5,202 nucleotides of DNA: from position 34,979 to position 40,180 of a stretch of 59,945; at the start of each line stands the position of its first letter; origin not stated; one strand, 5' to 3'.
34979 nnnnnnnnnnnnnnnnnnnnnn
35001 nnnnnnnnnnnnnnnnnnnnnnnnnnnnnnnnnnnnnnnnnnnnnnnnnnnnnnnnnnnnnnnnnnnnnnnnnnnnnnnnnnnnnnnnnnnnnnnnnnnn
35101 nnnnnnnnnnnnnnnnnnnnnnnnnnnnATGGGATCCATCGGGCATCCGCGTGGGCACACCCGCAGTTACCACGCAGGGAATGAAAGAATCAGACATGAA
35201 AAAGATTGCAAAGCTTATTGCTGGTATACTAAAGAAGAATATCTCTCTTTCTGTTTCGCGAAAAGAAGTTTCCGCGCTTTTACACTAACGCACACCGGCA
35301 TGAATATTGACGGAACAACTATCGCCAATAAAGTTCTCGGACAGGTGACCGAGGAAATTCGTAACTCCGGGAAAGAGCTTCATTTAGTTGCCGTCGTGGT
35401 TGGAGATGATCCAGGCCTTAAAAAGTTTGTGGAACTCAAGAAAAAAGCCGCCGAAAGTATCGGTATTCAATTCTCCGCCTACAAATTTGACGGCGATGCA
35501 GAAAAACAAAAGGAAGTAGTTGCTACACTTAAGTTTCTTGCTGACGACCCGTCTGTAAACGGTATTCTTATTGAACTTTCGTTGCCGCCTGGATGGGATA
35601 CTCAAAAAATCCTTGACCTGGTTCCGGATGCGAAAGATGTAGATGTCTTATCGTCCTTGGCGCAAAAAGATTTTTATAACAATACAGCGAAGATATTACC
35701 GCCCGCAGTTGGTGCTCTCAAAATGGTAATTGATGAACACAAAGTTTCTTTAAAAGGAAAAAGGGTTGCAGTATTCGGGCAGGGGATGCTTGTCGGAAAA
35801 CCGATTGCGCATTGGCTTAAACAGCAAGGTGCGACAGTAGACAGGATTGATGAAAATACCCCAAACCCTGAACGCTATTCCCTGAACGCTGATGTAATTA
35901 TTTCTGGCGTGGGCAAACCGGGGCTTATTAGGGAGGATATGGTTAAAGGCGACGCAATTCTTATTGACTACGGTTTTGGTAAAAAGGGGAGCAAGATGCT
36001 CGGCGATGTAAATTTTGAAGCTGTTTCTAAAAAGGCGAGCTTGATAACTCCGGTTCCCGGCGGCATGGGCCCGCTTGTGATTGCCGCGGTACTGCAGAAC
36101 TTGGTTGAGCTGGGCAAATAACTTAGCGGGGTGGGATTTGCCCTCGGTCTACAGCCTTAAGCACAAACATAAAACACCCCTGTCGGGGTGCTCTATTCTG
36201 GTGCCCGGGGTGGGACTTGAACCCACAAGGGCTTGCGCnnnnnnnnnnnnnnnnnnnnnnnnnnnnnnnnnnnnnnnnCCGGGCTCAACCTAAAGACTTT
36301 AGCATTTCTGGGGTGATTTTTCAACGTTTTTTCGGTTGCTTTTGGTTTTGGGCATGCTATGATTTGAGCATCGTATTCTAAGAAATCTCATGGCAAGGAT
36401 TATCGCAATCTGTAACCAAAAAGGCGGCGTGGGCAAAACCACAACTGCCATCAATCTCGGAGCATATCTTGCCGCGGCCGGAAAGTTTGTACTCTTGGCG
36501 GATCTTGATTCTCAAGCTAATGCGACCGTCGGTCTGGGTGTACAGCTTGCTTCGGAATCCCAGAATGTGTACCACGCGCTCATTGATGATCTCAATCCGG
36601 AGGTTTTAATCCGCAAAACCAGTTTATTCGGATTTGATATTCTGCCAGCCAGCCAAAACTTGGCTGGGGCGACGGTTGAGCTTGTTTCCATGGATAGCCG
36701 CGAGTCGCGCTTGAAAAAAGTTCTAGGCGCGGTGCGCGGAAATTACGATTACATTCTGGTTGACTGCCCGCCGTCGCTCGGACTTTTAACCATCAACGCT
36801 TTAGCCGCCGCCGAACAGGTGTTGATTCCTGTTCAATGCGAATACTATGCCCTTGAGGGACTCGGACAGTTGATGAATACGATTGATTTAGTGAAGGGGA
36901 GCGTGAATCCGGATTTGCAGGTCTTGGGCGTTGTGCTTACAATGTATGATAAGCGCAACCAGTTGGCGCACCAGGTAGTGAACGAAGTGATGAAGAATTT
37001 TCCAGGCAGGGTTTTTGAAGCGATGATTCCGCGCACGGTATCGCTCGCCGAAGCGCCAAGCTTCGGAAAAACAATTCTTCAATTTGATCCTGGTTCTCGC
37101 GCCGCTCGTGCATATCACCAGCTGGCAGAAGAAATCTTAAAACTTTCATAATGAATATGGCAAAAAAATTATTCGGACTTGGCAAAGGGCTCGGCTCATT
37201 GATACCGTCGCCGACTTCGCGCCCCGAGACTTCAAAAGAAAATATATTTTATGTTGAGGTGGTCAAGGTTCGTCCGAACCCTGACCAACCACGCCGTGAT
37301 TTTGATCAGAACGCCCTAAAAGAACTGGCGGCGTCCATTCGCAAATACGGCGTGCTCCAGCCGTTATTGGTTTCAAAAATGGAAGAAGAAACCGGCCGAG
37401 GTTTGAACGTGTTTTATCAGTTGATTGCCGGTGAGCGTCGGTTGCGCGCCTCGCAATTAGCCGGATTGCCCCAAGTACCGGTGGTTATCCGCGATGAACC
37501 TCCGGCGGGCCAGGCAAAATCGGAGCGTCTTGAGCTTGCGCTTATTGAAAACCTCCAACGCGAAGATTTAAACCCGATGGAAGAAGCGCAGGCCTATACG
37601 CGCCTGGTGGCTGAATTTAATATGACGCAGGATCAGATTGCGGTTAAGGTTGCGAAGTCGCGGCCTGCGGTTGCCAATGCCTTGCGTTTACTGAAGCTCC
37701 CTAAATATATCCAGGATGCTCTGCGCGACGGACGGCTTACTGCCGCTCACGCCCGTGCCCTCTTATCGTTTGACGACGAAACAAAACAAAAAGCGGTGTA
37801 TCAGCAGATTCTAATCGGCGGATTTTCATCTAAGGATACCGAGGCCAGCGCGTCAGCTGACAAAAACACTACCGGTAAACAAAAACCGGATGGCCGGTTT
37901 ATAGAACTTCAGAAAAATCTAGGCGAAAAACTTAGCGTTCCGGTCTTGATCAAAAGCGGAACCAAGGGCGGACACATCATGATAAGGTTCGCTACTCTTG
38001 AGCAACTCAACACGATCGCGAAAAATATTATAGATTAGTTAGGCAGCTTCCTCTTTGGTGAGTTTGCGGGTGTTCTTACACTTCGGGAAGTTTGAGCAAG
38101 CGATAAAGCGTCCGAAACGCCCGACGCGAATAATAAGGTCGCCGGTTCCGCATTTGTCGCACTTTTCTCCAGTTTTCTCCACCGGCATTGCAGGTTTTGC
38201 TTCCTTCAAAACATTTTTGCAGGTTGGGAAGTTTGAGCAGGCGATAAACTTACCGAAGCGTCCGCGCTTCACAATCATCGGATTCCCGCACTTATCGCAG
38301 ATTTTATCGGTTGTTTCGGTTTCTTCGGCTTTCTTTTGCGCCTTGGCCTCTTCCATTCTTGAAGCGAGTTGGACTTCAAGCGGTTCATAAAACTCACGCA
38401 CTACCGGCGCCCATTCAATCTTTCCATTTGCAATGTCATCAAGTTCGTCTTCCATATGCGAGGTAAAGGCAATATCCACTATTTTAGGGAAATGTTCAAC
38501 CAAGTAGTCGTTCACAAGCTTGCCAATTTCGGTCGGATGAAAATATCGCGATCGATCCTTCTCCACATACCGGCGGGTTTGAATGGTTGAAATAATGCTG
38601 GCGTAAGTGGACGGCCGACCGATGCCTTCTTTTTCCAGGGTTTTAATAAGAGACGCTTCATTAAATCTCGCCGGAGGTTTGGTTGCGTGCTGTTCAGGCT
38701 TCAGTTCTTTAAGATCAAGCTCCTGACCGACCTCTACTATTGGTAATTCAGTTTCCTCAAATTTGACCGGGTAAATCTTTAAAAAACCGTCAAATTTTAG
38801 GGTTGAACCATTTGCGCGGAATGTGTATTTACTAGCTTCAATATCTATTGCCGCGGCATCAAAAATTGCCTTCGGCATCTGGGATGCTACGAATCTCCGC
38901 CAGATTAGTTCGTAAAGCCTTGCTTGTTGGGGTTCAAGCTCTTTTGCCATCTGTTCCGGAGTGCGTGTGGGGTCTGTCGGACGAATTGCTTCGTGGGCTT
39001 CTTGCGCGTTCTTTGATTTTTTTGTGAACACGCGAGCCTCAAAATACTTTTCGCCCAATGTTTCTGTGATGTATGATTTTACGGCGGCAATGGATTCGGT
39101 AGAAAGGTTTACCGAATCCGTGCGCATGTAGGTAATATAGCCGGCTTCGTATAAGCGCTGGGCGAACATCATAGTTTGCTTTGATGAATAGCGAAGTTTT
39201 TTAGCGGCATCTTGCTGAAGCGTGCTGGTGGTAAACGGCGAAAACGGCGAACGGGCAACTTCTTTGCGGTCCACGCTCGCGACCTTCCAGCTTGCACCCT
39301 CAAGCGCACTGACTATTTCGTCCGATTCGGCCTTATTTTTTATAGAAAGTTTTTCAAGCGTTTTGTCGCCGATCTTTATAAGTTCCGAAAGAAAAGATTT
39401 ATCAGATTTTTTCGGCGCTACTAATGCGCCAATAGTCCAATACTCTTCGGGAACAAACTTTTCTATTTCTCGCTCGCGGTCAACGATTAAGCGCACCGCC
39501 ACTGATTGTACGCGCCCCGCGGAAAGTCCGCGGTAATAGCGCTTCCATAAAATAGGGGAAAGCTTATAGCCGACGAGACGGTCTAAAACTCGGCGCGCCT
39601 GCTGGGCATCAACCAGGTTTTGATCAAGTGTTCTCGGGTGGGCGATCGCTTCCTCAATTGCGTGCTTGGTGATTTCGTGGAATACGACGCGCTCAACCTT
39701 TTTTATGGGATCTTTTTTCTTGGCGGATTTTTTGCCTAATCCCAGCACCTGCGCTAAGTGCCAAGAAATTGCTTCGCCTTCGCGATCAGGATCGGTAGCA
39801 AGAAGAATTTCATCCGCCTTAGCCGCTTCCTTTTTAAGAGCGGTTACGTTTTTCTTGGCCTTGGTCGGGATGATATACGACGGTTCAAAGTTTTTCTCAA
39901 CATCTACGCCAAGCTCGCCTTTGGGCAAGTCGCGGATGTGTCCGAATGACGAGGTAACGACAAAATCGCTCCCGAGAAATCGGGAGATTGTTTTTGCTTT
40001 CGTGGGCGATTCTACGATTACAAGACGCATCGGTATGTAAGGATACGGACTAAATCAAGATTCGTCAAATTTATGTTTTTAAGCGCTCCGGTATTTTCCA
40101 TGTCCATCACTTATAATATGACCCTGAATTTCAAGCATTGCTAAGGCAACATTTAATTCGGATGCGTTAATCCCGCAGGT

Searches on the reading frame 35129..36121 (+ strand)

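Call 49: search_protein_families(library=pfam, proteins=[window:35129-36121:+], max_evalue=0.0001)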
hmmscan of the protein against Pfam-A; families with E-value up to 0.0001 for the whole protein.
window:35129-36121:+ (330 aa): 2 families
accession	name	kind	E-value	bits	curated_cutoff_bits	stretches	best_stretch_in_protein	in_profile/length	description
PF02882.25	THF_DHG_CYH_C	-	7.9e-41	139.5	27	1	181-328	7-155/160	Tetrahydrofolate dehydrogenase/cyclohydrolase, NAD(P)-binding domain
PF00763.28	THF_DHG_CYH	-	7e-24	84.7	32.8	1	60-172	1-115/115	Tetrahydrofolate dehydrogenase/cyclohydrolase, catalytic domain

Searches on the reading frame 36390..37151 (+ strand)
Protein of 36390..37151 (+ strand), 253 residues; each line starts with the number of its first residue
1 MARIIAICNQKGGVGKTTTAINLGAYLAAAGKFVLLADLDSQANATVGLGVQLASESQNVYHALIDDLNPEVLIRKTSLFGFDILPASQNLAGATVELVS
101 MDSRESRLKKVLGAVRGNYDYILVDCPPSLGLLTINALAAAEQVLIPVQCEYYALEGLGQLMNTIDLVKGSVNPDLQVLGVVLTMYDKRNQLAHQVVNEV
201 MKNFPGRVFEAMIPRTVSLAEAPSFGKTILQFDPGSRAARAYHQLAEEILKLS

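Call 49: search_protein_families(library=pfam, proteins=[window:36390-37151:+], max_evalue=0.0001)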
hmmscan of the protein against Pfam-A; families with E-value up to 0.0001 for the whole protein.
window:36390-37151:+ (253 aa): 8 families
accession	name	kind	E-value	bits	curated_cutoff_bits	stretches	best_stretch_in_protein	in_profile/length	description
PF13614.12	AAA_31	-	3.2e-63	213.3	27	1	3-178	2-177/177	AAA domain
PF01656.29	CbiA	-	1.4e-27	96.5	25.4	1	5-229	1-125/125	CobQ/CobB/MinD/ParA nucleotide binding domain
PF10609.15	ParA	-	1.6e-10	41.3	27.1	1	3-249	4-245/246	NUBPL iron-transfer P-loop NTPase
PF09140.17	MipZ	-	5.9e-10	39.3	20.7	0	4-43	2-41/262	ATPase MipZ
PF00142.24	Fer4_NifH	-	2.8e-09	37.3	25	0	5-47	3-44/271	4Fe-4S iron sulfur cluster binding proteins, NifH/frxC family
PF06564.18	CBP_BcsQ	-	8.6e-09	35.7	21.3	1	4-247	3-231/234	Cellulose biosynthesis protein BcsQ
PF02374.21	ArsA_ATPase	-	4.3e-05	23.3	24.3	0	10-128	8-134/305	Anion-transporting ATPase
PF07015.17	VirC1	-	5.8e-05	23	24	0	3-41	2-40/231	VirC1 protein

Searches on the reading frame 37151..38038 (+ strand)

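Call 49: search_protein_families(library=pfam, proteins=[window:37151-38038:+], max_evalue=0.0001)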
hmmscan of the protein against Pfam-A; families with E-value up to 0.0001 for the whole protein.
window:37151-38038:+ (295 aa): 3 families
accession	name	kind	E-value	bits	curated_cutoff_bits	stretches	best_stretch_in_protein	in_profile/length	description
PF17762.8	HTH_ParB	-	2.5e-34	117.9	22.6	1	138-236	1-99/102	ParB HTH domain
PF02195.25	ParB_N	-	8.7e-26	90.3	26.3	1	32-136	3-95/95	ParB N-terminal domain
PF23552.2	ParB_C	-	1.3e-09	37.8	23.8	1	251-292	6-48/50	ParB dimerisation domain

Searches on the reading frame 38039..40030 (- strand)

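Call 46: search_protein_families(library=pfam, proteins=[window:38039-40030:-], max_evalue=0.00001)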
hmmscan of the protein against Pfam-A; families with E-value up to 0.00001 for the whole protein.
window:38039-40030:- (663 aa): 3 families
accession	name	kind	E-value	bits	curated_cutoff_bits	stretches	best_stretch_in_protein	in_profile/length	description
PF01131.25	Topoisom_bac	-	5e-133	444.5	35.1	1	135-544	2-410/411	DNA topoisomerase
PF01396.24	Zn_ribbon_Top1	-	3e-30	104.2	32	2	621-659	1-38/39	Topoisomerase DNA binding C4 zinc finger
PF01751.28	Toprim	-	6.7e-24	84.3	23.1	1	3-120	2-96/96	Toprim domain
